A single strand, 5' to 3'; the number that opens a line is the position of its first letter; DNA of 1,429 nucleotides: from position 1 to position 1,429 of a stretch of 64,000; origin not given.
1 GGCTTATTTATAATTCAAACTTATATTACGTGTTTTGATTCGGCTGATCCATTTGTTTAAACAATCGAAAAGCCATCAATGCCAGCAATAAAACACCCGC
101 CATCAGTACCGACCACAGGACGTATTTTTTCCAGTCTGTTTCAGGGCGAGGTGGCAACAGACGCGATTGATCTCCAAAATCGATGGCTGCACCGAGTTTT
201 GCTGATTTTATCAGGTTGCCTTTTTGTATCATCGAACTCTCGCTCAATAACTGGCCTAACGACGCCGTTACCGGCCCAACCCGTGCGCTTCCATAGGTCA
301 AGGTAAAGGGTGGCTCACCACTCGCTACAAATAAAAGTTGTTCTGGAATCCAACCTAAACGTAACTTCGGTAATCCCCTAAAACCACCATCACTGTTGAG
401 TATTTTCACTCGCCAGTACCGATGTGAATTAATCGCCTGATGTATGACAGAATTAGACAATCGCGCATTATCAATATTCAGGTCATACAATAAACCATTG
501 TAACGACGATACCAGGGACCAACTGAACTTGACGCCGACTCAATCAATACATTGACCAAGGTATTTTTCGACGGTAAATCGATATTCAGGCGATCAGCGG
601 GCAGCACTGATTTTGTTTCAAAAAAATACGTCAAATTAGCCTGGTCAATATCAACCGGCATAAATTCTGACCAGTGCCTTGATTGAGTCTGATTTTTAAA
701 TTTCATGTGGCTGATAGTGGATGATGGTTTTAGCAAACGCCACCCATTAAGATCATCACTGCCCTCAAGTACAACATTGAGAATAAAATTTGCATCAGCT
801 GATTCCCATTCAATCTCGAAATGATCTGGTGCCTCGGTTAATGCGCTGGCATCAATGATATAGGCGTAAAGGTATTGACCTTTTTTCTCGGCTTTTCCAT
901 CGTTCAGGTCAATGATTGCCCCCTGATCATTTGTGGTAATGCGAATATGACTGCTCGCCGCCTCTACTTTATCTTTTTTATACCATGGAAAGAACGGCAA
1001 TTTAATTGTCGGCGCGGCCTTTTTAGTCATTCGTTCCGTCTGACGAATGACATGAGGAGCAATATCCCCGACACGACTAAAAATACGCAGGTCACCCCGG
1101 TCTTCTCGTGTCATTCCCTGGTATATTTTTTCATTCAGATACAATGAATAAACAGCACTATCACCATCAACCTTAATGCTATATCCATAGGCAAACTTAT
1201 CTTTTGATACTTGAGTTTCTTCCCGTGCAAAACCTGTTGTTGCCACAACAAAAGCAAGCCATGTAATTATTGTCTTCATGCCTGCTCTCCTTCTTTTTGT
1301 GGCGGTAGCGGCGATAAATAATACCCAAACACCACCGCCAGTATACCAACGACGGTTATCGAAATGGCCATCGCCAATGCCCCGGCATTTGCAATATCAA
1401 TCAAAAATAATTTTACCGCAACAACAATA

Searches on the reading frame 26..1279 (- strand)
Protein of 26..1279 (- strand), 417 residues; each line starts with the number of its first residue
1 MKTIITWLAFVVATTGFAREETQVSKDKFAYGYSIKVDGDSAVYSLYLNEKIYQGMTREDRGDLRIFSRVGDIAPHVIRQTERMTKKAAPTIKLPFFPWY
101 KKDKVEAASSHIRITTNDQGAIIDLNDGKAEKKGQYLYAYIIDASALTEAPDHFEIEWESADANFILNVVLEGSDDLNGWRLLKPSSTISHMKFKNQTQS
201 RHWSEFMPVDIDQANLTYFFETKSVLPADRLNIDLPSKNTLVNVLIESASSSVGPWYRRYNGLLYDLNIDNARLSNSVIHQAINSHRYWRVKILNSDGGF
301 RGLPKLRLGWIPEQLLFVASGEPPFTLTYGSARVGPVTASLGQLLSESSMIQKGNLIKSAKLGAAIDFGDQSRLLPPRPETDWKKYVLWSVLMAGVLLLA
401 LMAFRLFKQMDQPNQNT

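Call 29: search_protein_families(library=padloc, proteins=[window:26-1279:-], max_evalue=0.01)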
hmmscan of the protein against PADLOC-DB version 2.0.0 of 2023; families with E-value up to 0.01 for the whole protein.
window:26-1279:- (417 aa): 0 families
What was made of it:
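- PADLOC has no match for the protein (call 29).
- Tried and rejected: No match (call 29).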

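Call 70: search_protein_families(library=pfam, proteins=[window:26-1279:-], max_evalue=0.000001)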
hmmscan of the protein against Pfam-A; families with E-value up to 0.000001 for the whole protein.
window:26-1279:- (417 aa): 1 family
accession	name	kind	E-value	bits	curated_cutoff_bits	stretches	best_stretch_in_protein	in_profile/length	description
PF13163.11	DUF3999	-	2.7e-82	277.7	30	2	199-406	217-424/424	Protein of unknown function (DUF3999)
